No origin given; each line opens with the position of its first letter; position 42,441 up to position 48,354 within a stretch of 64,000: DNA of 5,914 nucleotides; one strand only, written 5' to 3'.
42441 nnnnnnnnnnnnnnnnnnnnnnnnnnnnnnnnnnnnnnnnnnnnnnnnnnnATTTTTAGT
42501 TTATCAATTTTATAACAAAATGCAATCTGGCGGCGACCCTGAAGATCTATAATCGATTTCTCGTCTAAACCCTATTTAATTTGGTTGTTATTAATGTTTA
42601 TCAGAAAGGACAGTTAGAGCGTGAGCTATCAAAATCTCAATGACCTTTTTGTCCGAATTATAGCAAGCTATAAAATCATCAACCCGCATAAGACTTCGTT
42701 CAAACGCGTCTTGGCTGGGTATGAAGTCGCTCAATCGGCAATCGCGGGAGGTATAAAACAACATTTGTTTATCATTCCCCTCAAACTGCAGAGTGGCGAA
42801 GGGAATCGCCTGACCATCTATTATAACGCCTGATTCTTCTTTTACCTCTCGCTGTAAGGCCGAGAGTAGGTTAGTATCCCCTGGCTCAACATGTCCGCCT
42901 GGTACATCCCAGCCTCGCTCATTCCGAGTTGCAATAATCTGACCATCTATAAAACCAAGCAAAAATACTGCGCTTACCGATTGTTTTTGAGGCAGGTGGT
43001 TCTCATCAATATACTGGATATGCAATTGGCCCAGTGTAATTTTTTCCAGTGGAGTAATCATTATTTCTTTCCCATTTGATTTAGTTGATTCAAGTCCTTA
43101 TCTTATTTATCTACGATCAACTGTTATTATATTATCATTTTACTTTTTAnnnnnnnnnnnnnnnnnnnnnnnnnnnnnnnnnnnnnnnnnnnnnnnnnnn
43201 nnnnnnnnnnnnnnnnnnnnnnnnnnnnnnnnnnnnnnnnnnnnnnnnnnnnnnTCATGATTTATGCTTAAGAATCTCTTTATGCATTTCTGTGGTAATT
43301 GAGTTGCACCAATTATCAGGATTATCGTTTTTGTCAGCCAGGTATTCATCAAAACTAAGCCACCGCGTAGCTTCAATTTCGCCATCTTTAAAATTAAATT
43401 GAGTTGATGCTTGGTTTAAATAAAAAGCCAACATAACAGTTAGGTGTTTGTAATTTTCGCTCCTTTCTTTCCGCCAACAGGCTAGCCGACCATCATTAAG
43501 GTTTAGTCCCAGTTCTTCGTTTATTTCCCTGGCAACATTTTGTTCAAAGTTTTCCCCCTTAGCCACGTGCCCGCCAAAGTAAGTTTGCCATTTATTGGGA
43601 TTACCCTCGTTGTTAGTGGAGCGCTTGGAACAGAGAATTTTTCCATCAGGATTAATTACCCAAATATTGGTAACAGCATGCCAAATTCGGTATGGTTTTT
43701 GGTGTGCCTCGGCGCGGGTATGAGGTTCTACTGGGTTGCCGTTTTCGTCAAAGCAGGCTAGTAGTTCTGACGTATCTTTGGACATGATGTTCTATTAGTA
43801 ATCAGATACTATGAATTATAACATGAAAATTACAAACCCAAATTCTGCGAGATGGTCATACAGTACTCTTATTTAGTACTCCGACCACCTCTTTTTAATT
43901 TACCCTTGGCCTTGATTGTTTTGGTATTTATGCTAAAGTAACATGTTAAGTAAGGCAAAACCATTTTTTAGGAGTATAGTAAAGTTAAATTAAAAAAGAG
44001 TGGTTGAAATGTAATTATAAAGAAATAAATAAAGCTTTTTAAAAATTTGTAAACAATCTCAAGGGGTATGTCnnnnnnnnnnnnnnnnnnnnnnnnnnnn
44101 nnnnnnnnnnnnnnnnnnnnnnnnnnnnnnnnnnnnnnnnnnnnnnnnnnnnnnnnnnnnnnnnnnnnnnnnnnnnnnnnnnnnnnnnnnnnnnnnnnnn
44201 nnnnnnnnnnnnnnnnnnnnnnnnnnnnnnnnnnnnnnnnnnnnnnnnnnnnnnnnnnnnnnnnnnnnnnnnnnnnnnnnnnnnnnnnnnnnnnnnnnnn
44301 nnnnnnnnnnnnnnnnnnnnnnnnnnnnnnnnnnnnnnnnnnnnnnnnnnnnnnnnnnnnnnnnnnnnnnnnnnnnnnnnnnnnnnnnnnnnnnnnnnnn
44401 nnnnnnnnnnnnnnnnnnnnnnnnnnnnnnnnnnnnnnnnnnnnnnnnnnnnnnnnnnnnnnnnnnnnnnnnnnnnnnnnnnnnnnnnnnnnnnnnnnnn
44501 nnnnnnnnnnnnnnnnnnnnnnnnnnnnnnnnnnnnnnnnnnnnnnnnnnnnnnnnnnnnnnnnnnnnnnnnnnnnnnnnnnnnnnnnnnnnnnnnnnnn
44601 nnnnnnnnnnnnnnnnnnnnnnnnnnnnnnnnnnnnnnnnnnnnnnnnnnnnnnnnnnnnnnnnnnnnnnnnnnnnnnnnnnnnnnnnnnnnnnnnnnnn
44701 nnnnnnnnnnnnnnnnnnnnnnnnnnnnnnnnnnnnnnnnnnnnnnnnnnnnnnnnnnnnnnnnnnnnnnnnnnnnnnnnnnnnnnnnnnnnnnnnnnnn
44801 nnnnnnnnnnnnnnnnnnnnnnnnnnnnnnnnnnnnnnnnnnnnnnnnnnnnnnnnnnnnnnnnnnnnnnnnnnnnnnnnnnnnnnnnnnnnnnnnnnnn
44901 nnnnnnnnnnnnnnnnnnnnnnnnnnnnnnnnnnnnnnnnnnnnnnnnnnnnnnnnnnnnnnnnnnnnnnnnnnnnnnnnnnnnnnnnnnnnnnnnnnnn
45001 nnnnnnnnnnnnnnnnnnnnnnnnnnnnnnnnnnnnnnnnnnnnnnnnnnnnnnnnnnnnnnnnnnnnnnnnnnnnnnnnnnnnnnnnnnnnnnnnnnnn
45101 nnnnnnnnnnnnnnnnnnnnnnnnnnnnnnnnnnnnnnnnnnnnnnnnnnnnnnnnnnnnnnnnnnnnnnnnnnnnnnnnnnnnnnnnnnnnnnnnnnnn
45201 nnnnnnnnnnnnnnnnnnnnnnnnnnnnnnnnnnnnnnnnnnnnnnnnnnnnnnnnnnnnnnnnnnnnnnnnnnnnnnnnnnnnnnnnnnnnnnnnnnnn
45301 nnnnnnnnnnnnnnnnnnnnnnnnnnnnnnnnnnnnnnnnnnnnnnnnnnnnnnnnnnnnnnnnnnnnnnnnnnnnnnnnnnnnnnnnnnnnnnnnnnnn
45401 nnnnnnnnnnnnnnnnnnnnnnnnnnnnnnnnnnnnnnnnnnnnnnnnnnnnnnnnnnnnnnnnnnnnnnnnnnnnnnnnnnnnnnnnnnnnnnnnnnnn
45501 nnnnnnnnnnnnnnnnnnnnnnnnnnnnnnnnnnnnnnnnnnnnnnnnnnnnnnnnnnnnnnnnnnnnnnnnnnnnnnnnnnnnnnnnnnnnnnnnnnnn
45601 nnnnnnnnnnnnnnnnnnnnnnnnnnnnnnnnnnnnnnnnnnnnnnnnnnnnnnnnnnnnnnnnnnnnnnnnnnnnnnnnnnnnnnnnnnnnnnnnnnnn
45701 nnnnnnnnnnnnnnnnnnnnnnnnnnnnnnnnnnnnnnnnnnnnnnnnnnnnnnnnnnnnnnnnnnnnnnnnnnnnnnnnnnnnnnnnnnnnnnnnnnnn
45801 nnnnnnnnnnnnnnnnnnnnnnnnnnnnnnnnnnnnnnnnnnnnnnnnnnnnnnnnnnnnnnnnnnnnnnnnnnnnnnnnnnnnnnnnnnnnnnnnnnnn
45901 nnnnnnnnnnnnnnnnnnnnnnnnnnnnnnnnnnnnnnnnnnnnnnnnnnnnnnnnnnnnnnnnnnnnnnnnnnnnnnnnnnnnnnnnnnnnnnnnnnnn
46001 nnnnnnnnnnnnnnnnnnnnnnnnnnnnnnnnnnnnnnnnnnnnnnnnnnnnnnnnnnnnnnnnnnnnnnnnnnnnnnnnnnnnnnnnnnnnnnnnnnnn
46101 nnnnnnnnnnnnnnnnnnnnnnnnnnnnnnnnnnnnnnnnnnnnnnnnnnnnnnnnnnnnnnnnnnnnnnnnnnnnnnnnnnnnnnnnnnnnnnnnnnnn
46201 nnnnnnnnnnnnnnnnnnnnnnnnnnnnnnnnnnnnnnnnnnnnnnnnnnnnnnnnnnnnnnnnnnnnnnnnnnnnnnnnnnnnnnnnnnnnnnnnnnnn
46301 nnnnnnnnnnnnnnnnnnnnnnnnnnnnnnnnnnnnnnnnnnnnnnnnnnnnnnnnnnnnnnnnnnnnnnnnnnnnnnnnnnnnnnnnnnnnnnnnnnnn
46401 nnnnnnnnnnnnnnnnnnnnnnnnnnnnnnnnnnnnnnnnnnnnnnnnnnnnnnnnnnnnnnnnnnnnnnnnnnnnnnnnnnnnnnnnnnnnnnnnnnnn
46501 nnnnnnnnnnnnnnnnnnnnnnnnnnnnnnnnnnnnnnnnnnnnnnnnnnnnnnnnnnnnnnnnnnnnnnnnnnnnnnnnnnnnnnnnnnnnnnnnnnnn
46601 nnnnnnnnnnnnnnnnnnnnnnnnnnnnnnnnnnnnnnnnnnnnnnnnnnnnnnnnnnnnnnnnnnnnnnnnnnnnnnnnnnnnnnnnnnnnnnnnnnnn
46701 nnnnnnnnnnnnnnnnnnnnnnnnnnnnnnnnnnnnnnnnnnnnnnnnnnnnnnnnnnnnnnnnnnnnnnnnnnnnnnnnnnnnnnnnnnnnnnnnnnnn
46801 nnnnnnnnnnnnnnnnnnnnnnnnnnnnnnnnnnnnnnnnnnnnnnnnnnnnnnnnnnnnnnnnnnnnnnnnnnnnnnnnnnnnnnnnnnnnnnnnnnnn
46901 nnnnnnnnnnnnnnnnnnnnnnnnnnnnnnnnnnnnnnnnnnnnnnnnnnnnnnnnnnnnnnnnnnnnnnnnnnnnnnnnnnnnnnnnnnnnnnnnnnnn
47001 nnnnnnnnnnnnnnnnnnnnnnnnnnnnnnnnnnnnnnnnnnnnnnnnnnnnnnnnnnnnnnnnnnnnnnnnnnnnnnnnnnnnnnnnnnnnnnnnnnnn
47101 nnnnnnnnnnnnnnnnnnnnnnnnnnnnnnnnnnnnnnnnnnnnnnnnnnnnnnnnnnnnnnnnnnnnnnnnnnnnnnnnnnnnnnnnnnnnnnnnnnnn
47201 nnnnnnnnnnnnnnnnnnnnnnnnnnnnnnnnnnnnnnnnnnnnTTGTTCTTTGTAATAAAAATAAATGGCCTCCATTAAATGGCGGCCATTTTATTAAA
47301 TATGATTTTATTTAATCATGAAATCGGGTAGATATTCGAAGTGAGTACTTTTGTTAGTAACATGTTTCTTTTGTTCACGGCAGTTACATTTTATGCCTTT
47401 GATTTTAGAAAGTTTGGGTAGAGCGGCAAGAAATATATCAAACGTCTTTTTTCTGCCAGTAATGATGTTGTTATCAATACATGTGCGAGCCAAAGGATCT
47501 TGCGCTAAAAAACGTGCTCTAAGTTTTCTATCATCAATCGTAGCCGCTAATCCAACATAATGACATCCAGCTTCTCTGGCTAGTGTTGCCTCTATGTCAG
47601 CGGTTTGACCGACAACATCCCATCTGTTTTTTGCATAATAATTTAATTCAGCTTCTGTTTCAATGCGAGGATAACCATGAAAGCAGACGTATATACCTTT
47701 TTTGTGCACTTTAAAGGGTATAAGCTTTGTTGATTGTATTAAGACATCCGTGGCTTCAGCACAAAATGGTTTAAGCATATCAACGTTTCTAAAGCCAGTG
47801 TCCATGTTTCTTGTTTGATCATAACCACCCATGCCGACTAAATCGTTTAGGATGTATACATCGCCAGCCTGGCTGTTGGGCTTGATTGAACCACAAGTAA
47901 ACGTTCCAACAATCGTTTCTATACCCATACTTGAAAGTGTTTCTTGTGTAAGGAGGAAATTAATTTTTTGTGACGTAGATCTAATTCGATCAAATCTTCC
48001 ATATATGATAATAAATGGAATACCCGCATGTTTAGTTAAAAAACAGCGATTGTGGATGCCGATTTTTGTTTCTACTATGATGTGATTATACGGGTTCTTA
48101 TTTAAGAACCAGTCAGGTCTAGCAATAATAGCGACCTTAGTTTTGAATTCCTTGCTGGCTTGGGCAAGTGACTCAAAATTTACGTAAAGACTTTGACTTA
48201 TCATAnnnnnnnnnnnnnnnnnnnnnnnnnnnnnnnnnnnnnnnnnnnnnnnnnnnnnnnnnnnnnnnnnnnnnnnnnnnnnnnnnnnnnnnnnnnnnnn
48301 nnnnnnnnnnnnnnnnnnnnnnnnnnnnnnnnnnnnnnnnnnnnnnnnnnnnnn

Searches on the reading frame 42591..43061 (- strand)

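Call 11: search_protein_families(library=pfam, proteins=[window:42591-43061:-], max_evalue=0.001)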
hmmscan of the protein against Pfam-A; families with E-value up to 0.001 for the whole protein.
window:42591-43061:- (156 aa): 1 family
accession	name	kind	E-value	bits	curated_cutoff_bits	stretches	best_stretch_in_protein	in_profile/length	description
PF00293.34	NUDIX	-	1.3e-10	41.8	21.1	1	39-113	12-98/134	NUDIX domain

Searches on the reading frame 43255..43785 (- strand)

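Call 11: search_protein_families(library=pfam, proteins=[window:43255-43785:-], max_evalue=0.001)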
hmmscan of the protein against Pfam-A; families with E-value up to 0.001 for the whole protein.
window:43255-43785:- (176 aa): 1 family
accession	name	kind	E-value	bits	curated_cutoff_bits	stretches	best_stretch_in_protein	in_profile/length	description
PF00293.34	NUDIX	-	6.5e-18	65.5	21.1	1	37-155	4-124/134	NUDIX domain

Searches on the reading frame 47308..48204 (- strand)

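Call 6: search_protein_families(library=pfam, proteins=[window:47308-48204:-], max_evalue=0.01)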
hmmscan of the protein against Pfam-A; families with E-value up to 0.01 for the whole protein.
window:47308-48204:- (298 aa): 1 family
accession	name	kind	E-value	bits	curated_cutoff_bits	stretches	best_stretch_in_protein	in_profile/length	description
PF01048.26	PNP_UDP_1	-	8.8e-19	68.3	25.1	1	81-225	56-199/233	Phosphorylase superfamily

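Call 7: search_protein_families(library=ncbifam, proteins=[window:47308-48204:-], max_evalue=0.01)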
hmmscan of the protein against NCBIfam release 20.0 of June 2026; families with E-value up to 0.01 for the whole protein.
window:47308-48204:- (298 aa): 11 families
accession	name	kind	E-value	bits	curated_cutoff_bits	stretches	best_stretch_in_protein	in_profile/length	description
TIGR01694.1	MTAP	equivalog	1.3e-22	80.4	274.85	1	52-224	33-204/240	S-methyl-5'-thioadenosine phosphorylase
NF006334.0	PRK08564.1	equivalog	4.3e-21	75.3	382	1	62-279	53-262/267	S-methyl-5'-thioadenosine phosphorylase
NF006492.0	PRK08931.1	equivalog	4.5e-16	59.1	437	1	69-223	53-208/291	S-methyl-5'-thioadenosine phosphorylase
NF006599.0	PRK09136.1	equivalog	7.1e-16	58.1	223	1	78-221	61-206/247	S-methyl-5'-thioinosine phosphorylase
NF006054.0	PRK08202.1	equivalog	2.2e-15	56.9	218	1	54-221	67-234/274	purine-nucleoside phosphorylase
NF005876.0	PRK07823.1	equivalog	1.2e-14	54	306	1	77-224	63-207/267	S-methyl-5'-thioadenosine phosphorylase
TIGR01697.1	PNPH-PUNA-XAPA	subfamily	8.5e-13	48.2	197.1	1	45-220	34-209/247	inosine/guanosine/xanthosine phosphorylase family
NF005657.0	PRK07432.1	equivalog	1.4e-12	47.4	453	1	78-224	63-212/291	S-methyl-5'-thioadenosine phosphorylase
TIGR01700.1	PNPH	equivalog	1.9e-12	47.1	293.35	1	48-221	37-210/249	purine nucleoside phosphorylase I, inosine and guanosine-specific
TIGR01698.1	PUNP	equivalog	1.6e-09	37.6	302.6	1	60-219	49-205/245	purine-nucleoside phosphorylase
TIGR01699.1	XAPA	equivalog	1.5e-05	24.7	370.9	1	53-221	42-210/248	xanthosine phosphorylase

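Call 8: search_protein_families(library=padloc, proteins=[window:47308-48204:-], max_evalue=0.01)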
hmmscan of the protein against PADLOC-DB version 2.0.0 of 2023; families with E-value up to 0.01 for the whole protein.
window:47308-48204:- (298 aa): 0 families
